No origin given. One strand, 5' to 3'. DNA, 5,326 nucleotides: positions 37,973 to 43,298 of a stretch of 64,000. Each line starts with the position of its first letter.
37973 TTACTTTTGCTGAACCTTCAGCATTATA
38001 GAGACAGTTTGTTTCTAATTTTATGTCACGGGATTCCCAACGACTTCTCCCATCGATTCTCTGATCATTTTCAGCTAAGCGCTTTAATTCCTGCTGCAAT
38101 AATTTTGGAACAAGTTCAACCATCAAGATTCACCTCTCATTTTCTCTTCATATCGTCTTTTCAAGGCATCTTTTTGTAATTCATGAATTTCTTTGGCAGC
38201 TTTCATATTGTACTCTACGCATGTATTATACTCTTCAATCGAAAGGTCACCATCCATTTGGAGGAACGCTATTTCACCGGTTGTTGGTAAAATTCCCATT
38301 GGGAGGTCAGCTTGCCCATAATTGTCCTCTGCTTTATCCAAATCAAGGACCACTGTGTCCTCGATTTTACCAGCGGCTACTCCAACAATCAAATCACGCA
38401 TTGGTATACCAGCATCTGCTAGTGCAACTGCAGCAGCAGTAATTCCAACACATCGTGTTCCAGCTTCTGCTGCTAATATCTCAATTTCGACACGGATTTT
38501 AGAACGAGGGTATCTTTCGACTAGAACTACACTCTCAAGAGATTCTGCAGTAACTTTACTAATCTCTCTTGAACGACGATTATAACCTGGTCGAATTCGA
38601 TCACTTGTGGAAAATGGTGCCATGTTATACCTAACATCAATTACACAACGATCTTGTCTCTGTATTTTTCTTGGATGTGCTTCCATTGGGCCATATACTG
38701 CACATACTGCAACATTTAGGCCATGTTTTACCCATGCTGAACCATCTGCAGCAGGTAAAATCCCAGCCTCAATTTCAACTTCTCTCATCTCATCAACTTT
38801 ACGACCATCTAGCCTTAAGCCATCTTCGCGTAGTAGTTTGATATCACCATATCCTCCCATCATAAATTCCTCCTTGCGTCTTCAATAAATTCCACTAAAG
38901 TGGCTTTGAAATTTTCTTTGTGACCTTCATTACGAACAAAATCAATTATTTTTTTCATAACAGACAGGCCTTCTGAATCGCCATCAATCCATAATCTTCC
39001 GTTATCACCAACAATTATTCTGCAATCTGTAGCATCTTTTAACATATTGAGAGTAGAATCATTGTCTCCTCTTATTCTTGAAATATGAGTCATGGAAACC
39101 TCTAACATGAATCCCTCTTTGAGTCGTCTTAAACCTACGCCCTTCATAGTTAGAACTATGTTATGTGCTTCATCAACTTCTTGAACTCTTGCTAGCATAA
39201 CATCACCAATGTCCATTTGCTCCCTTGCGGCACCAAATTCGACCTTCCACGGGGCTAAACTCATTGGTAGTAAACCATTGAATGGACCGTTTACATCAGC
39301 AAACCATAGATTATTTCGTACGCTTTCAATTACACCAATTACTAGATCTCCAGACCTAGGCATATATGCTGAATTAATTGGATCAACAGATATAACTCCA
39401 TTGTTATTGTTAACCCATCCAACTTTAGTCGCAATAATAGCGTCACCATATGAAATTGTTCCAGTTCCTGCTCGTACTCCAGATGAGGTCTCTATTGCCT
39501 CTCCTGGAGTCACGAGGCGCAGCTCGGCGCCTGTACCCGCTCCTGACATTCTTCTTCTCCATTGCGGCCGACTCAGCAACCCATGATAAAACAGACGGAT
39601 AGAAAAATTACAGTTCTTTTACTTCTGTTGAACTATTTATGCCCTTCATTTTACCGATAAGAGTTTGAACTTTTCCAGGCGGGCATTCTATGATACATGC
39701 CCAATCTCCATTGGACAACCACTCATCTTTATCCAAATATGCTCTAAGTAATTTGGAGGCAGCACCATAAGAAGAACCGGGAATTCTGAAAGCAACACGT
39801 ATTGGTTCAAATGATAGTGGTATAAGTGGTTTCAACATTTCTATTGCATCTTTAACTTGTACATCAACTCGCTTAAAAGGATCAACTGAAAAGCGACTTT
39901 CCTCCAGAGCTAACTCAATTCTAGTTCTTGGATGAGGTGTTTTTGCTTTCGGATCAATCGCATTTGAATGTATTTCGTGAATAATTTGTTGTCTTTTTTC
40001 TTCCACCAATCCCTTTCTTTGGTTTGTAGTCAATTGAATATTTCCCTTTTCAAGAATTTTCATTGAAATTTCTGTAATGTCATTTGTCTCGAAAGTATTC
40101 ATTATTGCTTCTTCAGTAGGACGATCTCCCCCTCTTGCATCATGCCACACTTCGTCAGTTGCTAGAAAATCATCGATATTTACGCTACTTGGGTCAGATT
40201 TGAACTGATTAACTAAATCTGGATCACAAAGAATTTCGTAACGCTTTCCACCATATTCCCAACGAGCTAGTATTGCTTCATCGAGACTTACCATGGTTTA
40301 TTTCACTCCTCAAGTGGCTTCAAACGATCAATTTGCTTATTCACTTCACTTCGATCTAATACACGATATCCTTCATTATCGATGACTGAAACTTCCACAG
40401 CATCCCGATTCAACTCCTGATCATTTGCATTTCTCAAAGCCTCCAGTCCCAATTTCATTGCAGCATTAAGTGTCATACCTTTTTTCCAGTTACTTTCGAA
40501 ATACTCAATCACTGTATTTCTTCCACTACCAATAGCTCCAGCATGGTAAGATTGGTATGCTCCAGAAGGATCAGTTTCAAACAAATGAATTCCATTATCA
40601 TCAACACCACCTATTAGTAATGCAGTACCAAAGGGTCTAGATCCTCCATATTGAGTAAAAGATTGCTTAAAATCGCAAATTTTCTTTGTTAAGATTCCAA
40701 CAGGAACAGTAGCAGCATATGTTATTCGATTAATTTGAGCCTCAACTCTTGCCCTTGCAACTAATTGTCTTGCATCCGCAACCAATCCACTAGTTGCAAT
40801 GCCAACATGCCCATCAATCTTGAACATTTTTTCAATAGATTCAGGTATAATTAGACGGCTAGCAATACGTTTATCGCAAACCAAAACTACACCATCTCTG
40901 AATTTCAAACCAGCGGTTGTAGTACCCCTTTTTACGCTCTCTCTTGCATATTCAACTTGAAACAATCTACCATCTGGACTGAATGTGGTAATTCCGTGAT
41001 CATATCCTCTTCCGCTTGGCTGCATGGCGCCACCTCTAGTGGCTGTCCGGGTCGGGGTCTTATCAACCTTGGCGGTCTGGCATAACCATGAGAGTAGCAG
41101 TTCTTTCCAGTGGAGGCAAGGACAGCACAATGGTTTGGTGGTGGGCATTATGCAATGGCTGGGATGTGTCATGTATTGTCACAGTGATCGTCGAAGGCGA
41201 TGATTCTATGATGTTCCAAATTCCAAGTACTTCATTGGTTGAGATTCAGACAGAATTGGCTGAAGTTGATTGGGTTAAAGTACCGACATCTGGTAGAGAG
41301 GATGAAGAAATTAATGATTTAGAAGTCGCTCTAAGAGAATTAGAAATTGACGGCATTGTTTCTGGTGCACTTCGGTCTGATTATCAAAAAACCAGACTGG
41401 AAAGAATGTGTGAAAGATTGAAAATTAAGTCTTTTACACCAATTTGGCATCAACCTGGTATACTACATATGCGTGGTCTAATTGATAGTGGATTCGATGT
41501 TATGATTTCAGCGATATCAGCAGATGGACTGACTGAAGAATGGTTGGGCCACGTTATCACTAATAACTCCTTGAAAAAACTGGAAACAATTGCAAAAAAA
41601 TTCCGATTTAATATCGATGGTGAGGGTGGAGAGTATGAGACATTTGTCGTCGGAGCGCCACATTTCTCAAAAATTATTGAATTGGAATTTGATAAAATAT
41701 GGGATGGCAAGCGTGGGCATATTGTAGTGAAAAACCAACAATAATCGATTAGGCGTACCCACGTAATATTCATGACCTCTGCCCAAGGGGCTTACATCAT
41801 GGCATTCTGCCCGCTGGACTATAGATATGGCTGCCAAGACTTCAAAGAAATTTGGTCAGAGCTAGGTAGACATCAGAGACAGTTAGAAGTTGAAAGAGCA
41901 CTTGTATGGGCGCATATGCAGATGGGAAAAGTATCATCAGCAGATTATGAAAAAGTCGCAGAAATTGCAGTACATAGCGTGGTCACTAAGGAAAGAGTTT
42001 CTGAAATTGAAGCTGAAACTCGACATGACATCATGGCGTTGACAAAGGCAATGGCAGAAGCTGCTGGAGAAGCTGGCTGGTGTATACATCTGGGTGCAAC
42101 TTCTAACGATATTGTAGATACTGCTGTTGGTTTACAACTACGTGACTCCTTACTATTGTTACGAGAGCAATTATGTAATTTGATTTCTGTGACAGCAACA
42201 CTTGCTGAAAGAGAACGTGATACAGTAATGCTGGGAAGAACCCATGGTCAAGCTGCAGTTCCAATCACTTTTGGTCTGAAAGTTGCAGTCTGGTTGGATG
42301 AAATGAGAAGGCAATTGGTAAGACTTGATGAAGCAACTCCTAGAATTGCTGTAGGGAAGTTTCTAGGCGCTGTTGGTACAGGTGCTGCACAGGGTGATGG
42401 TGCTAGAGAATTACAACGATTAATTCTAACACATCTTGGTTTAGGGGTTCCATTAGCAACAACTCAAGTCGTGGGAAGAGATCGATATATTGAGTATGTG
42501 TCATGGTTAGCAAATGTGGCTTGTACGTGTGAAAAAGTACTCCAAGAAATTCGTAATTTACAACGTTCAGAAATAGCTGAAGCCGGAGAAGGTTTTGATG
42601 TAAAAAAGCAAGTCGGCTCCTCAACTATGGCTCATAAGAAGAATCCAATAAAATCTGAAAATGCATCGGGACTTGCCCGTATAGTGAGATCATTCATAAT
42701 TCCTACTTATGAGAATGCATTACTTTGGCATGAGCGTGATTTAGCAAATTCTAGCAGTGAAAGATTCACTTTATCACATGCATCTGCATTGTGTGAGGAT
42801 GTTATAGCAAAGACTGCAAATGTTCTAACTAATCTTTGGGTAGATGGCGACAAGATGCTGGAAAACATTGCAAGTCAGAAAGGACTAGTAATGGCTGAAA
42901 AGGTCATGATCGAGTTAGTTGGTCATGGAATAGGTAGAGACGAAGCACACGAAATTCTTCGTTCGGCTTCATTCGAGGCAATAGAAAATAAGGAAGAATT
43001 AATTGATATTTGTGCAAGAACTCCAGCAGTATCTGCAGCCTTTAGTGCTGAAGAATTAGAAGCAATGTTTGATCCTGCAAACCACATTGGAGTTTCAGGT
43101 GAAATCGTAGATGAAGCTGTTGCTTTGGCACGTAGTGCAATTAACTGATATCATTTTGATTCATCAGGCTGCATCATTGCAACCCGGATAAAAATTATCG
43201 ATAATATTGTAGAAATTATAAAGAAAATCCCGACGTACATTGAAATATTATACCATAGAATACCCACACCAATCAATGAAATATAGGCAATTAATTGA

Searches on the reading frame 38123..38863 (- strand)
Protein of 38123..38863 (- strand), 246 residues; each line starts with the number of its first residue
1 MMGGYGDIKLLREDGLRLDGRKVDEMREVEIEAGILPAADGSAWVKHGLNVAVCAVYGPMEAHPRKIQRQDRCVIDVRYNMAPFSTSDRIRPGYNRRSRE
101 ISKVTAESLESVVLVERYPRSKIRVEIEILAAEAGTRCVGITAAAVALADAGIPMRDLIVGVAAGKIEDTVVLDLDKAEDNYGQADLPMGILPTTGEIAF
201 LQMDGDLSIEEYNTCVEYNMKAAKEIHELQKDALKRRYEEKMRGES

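Call 69: search_protein_families(library=pfam, proteins=[window:38123-38863:-], max_evalue=0.00001)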
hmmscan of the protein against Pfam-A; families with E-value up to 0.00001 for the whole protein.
window:38123-38863:- (246 aa): 2 families
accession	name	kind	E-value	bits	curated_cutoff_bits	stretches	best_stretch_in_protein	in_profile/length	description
PF01138.27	RNase_PH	-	8.2e-30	104.3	25.5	1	25-154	1-130/130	3' exoribonuclease family, domain 1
PF03725.20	RNase_PH_C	-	3.6e-11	43.3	20.8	1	157-218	1-63/67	3' exoribonuclease family, domain 2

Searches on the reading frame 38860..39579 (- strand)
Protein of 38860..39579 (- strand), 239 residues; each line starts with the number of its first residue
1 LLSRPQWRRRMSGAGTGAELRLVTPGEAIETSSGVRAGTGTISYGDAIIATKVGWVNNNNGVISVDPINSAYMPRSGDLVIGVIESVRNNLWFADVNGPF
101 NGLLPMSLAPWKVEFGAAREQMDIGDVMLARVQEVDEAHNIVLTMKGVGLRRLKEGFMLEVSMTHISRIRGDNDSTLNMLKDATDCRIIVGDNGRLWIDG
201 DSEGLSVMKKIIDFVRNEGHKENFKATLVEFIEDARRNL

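Call 69: search_protein_families(library=pfam, proteins=[window:38860-39579:-], max_evalue=0.00001)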
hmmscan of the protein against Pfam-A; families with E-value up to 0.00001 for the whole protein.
window:38860-39579:- (239 aa): 2 families
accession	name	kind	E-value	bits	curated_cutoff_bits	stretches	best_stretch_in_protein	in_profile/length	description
PF21266.3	RRP4_S1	-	2.2e-07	31.4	27.3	0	72-107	2-37/73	RRP4, S1 domain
PF15985.11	KH_6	-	4.8e-07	30.4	27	1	156-203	1-46/47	KH domain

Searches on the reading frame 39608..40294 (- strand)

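Call 70: search_protein_families(library=pfam, proteins=[window:39608-40294:-], max_evalue=0.00001)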
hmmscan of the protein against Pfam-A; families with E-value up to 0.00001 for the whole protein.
window:39608-40294:- (228 aa): 3 families
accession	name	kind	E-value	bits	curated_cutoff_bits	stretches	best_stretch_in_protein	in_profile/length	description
PF01172.24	SBDS_N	-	5.6e-22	77.9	24.6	1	8-94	3-88/88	Shwachman-Bodian-Diamond syndrome (SBDS) N-terminal domain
PF09377.16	SBDS_domain_II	-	1e-20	73.8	27.2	1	103-162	2-61/62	SBDS protein, domain II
PF20268.4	SBDS_C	-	7.4e-08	32.6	27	1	165-218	1-58/71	SBDS protein, C-terminal domain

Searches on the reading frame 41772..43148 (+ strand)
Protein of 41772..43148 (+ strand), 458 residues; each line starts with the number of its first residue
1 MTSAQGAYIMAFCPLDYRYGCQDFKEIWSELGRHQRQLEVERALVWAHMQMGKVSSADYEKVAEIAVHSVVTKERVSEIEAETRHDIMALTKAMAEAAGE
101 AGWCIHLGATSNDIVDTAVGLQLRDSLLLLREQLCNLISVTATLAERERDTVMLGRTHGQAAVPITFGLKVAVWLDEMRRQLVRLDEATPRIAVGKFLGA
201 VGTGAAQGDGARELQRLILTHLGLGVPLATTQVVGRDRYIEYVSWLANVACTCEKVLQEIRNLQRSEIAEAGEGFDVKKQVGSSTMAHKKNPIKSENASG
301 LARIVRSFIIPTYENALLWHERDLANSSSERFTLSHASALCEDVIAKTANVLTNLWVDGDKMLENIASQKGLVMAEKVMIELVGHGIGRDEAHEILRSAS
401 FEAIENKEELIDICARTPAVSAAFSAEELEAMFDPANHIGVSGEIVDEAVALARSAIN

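Call 71: search_protein_families(library=pfam, proteins=[window:41772-43148:+], max_evalue=0.00001)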
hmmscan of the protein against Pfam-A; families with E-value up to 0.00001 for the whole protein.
window:41772-43148:+ (458 aa): 2 families
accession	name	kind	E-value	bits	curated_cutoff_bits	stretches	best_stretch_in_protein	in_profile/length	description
PF00206.25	Lyase_1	-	2.6e-49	168.8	27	1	27-304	13-309/312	Lyase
PF10397.14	ADSL_C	-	2e-21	76.5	32.7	1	371-448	1-78/79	Adenylosuccinate lyase C-terminus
